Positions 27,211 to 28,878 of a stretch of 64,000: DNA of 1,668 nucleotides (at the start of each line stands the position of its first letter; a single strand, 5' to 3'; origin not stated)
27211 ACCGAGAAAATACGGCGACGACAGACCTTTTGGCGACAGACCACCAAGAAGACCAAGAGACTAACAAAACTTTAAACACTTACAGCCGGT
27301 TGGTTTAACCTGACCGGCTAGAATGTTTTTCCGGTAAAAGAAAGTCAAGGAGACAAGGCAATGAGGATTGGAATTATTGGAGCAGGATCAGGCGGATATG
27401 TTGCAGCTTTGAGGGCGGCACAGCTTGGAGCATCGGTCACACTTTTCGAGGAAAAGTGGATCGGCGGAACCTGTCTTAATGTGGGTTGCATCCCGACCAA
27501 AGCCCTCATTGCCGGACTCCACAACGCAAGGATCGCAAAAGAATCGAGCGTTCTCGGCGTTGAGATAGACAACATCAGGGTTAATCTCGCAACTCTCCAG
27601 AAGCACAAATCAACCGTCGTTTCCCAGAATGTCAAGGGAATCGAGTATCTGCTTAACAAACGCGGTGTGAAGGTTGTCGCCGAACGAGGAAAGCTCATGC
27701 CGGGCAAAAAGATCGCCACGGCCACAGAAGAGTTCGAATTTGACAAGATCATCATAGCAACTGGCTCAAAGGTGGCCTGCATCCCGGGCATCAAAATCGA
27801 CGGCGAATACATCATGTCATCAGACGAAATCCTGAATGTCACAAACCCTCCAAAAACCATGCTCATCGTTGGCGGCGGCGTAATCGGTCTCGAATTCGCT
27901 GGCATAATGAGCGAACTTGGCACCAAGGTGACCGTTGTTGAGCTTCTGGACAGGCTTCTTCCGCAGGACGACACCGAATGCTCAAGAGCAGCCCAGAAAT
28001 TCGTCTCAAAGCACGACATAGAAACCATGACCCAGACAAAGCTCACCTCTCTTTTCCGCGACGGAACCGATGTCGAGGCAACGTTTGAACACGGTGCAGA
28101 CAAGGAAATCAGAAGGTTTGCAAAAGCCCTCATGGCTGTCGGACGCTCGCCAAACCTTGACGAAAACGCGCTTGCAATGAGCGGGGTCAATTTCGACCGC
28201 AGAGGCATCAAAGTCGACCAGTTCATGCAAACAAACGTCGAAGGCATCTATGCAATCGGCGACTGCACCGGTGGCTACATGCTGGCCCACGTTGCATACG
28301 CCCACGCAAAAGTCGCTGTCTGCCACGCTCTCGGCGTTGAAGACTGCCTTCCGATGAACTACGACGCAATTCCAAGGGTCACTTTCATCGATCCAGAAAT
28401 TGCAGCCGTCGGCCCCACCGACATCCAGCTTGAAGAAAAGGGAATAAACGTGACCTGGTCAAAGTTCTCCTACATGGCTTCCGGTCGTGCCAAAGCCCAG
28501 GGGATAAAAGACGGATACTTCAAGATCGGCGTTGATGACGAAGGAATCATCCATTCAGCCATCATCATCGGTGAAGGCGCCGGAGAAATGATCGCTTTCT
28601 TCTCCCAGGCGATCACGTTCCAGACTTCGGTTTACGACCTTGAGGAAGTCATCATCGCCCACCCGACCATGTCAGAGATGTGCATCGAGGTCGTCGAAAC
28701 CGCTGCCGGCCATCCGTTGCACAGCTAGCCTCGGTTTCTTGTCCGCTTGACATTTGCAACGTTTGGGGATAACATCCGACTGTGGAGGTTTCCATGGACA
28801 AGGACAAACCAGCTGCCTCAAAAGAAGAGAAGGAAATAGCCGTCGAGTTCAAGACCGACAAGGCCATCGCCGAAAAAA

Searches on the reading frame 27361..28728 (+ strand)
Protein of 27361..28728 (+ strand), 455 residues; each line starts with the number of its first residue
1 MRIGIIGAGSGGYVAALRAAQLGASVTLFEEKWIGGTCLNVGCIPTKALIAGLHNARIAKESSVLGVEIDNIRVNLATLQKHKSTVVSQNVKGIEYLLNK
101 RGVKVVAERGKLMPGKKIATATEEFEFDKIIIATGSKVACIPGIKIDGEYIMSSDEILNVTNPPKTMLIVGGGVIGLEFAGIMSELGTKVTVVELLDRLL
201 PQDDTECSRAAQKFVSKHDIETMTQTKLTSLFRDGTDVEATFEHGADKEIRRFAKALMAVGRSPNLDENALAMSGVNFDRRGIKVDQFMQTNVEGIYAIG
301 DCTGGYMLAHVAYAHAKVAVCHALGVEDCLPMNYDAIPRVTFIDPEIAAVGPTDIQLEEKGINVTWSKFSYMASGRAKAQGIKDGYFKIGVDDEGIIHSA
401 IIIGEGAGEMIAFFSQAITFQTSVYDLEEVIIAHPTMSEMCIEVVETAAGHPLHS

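Call 10: search_protein_families(library=pfam, proteins=[window:27361-28728:+], max_evalue=0.00001)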
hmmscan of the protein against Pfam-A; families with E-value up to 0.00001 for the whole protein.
window:27361-28728:+ (455 aa): 9 families
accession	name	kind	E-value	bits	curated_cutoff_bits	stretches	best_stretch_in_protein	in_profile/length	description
PF07992.20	Pyr_redox_2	-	6.2e-67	226.5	26.1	1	2-316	2-291/291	Pyridine nucleotide-disulphide oxidoreductase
PF02852.28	Pyr_redox_dim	-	1.7e-21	76.9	25.3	1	337-441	1-106/110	Pyridine nucleotide-disulphide oxidoreductase, dimerisation domain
PF00070.33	Pyr_redox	-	1.5e-20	73.9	22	1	167-237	2-72/82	Pyridine nucleotide-disulphide oxidoreductase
PF13738.12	Pyr_redox_3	-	4.9e-09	36.3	30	1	115-300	113-305/305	Pyridine nucleotide-disulphide oxidoreductase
PF01134.28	GIDA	-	3.1e-08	33.5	22.1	1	3-136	2-150/391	Glucose inhibited division protein A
PF01262.27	AlaDh_PNT_C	-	1.1e-07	32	23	0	164-204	28-68/214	Alanine dehydrogenase/PNT, C-terminal domain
PF01266.30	DAO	-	5.5e-06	26.6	27.9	0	3-37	2-38/353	FAD dependent oxidoreductase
PF13450.12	NAD_binding_8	-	7.5e-06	26.6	21.9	0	5-37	1-34/68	NAD(P)-binding Rossmann-like domain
PF12831.13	FAD_oxidored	-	9e-06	25.7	27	1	5-45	4-45/416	FAD dependent oxidoreductase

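Call 21: search_protein_families(library=ncbifam, proteins=[window:27361-28728:+], max_evalue=1e-8)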
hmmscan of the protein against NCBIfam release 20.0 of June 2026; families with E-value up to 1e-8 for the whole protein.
window:27361-28728:+ (455 aa): 41 families (the best 25 are shown)
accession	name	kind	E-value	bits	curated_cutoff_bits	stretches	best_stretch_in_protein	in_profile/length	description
TIGR01350.1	lipoamide_DH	equivalog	7e-134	447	408.8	1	4-454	5-460/461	dihydrolipoyl dehydrogenase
TIGR02053.1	MerA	equivalog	6.4e-85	285.9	454.45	1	2-439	2-444/465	mercury(II) reductase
NF004945.0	PRK06292.2-3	equivalog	2e-84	284.1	494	1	3-440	6-444/457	dihydrolipoyl dehydrogenase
NF005883.0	PRK07845.1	equivalog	1.7e-83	281.2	479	1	2-444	4-455/466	NAD(P)H-quinone dehydrogenase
NF004991.0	PRK06370.1-3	subfamily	1e-76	258.5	620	1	4-443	39-482/509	FAD-containing oxidoreductase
NF004776.0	PRK06116.1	equivalog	1.8e-76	258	480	1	5-440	9-445/450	glutathione-disulfide reductase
NF004992.0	PRK06370.1-4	equivalog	2.1e-75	253.9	629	1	5-444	9-451/459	FAD-containing oxidoreductase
NF004943.0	PRK06292.2-1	equivalog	2.3e-71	241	432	1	5-441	8-448/456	dihydrolipoyl dehydrogenase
NF003585.0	PRK05249.1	equivalog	4.8e-70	236.4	465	1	5-439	11-448/464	Si-specific NAD(P)(+) transhydrogenase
NF005884.0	PRK07846.1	equivalog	2.5e-69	234.1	501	1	4-441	7-444/454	mycothione reductase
NF004947.0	PRK06292.2-5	equivalog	1.9e-66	224.9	592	1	5-441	8-451/474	dihydrolipoyl dehydrogenase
TIGR03452.1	mycothione_red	equivalog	8.9e-62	209.4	635.65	1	3-440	5-444/452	mycothione reductase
NF005572.0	PRK07251.1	equivalog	1.2e-61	208.8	537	1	5-441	8-432/438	FAD-containing oxidoreductase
NF004990.0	PRK06370.1-1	equivalog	1.1e-60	205.6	842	1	5-442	9-449/459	FAD-containing oxidoreductase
TIGR01421.1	gluta_reduc_1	equivalog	1.9e-60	205.4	556.15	1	5-441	7-446/450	glutathione-disulfide reductase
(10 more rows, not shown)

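Call 45: find_homologous_proteins(query=window:27361-28728:+, max_evalue=1e-50)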
Query window:27361-28728:+ (455 aa): 7969 proteins with E <= 1e-50 among 8000 candidates; the best 120 are listed.
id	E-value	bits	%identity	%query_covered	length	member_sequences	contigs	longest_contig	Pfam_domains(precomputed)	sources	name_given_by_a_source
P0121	2.3e-286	967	96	100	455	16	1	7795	PF01266.31,PF13450.13,PF02852.29,PF07992.21,PF00070.34,PF13738.13,PF03486.21,PF01262.28,PF01134.29,PF12831.14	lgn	-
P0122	3.4e-260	881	86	97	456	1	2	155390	PF01266.31,PF13450.13,PF02852.29,PF07992.21,PF00070.34,PF13738.13,PF01262.28,PF01134.29,PF12831.14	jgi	jgi:dihydrolipoamide dehydrogenase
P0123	4.7e-254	861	84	97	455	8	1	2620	PF01266.31,PF13450.13,PF02852.29,PF07992.21,PF00070.34,PF13738.13,PF03486.21,PF01262.28,PF01134.29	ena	-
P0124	1.4e-194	665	67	97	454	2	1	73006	PF01266.31,PF13450.13,PF02852.29,PF07992.21,PF00070.34,PF02826.26,PF13738.13,PF03486.21,PF01262.28,PF01134.29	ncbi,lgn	-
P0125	1.6e-194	665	68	100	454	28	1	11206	PF13450.13,PF02852.29,PF07992.21,PF00070.34,PF13738.13,PF01262.28,PF01134.29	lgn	-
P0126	3.3e-193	660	64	97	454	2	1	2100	PF01266.31,PF13450.13,PF02852.29,PF07992.21,PF00070.34,PF13738.13,PF01134.29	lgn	-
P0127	1.8e-186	638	65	100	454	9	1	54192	PF13450.13,PF02852.29,PF07992.21,PF00070.34,PF02826.26,PF13738.13,PF03486.21,PF01262.28,PF01134.29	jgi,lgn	jgi:dihydrolipoamide dehydrogenase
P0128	1.5e-176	605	61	100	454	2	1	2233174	PF13450.13,PF07992.21,PF00070.34,PF03486.21,PF01134.29,PF01266.31,PF00890.31,PF02852.29,PF02826.26,PF13738.13,PF01262.28,PF02737.25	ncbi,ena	-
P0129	2.4e-173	595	63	100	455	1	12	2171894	PF13450.13,PF02852.29,PF07992.21,PF00070.34,PF02826.26,PF13738.13,PF03486.21,PF01262.28,PF01134.29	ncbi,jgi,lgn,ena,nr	ncbi:MAG TPA: dihydrolipoyl dehydrogenase [Caldisericia bacterium]|nr:dihydrolipoyl dehydrogenase [C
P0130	2.9e-172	591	61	100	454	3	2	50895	PF13450.13,PF07992.21,PF00070.34,PF03486.21,PF01134.29,PF01266.31,PF00890.31,PF02852.29,PF02826.26,PF13738.13,PF01262.28,PF02737.25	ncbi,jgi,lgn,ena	jgi:dihydrolipoamide dehydrogenase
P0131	4.1e-172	591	61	100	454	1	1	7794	PF13450.13,PF07992.21,PF00070.34,PF03486.21,PF01134.29,PF01266.31,PF00890.31,PF02852.29,PF02826.26,PF13738.13,PF01262.28,PF02737.25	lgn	-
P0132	9.2e-172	590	61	100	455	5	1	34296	PF01266.31,PF13450.13,PF00890.31,PF02852.29,PF07992.21,PF00070.34,PF13738.13,PF03486.21,PF01262.28,PF01134.29,PF02737.25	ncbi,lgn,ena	-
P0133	3.1e-93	331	41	100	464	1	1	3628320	PF01266.31,PF13434.13,PF13450.13,PF02852.29,PF07992.21,PF00070.34,PF13738.13,PF03486.21,PF01134.29,PF12831.14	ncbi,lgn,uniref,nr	ncbi:dihydrolipoyl dehydrogenase [Tepidibacter aestuarii]|uniref:dihydrolipoyl dehydrogenase n=1 Tax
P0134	7.1e-93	330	41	100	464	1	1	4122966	PF13450.13,PF07992.21,PF00070.34,PF03486.21,PF01134.29,PF12831.14,PF01266.31,PF13434.13,PF00890.31,PF02852.29,PF13738.13,PF01262.28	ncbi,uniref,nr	ncbi:dihydrolipoyl dehydrogenase [Tepidibacter hydrothermalis]|uniref:Dihydrolipoyl dehydrogenase n=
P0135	1.5e-92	329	41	100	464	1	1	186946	PF13450.13,PF07992.21,PF00070.34,PF03486.21,PF01134.29,PF12831.14,PF01266.31,PF13434.13,PF00890.31,PF02852.29,PF13738.13,PF01262.28,PF02737.25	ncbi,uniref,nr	ncbi:dihydrolipoyl dehydrogenase [Tepidibacter mesophilus]|uniref:dihydrolipoyl dehydrogenase n=1 Ta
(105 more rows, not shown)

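Call 46: find_encoding_contigs(protein=P0129, flank=10000, max_places=1)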
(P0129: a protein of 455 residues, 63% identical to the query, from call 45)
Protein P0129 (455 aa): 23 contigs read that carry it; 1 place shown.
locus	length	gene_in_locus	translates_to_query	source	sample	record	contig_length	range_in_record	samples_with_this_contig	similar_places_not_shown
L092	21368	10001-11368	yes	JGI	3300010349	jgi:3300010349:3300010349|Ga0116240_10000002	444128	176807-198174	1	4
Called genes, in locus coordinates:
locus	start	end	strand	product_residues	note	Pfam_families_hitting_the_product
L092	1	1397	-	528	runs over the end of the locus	PF08450:SGL (faint), PF17170:DUF5128 (faint), PF01436:NHL, PF07833:Cu_amine_oxidN1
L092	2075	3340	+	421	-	PF26550:Tricorn_2nd (faint)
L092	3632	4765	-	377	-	PF04313:HSDR_N (faint)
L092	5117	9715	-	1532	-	-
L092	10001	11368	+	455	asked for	PF01134:GIDA (weak), PF01262:AlaDh_PNT_C (faint), PF02826:2-Hacid_dh_C (faint), PF03486:HI0933_like (faint), PF07992:Pyr_redox_2, PF13450:NAD_binding_8 (faint), PF00070:Pyr_redox, PF02852:Pyr_redox_dim, +1 more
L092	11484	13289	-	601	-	PF02129:Peptidase_S15 (faint), PF20434:BD-FAE, PF00326:Peptidase_S9, PF01738:DLH (weak)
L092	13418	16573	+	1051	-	PF10503:Esterase_PHB (weak), PF00326:Peptidase_S9 (faint), PF03537:Glyco_hydro_114, PF00135:COesterase, PF20434:BD-FAE, PF07859:Abhydrolase_3, PF07833:Cu_amine_oxidN1 (faint)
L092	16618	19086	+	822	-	PF01011:PQQ (faint), PF13570:Beta-prop_ACSF4, PF23381:Beta-prop_IFT122_1st (faint), PF13360:PQQ_2, PF07833:Cu_amine_oxidN1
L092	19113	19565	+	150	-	PF01661:Macro (weak)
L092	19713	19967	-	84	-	-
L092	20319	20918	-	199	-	-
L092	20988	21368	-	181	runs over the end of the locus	PF01951:Archease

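Call 47: find_encoding_contigs(protein=P0128, flank=10000, max_places=1)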
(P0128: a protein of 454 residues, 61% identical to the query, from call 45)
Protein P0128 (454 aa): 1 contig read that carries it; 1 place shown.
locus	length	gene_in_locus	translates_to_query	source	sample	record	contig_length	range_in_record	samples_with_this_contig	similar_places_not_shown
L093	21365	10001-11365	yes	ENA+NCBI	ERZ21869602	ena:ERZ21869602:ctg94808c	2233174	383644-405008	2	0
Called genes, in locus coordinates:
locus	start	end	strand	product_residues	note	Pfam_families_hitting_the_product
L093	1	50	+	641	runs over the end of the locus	-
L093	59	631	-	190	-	-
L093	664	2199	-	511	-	PF01676:Metalloenzyme, PF06415:iPGM_N, PF01663:Phosphodiest (weak)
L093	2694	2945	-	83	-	-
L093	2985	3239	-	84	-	-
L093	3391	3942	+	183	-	-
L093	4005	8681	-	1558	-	-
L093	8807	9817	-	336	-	PF01636:APH, PF01633:Choline_kinase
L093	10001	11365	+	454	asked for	PF00890:FAD_binding_2 (faint), PF01134:GIDA (faint), PF01262:AlaDh_PNT_C (faint), PF01266:DAO (faint), PF07992:Pyr_redox_2, PF13738:Pyr_redox_3, PF00070:Pyr_redox, PF02852:Pyr_redox_dim, +4 more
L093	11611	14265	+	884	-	PF05887:Trypan_PARP (weak), PF07833:Cu_amine_oxidN1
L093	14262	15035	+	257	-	-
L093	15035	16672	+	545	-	PF13360:PQQ_2 (faint), PF07833:Cu_amine_oxidN1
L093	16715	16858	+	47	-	-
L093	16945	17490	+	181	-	-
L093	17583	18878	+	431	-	-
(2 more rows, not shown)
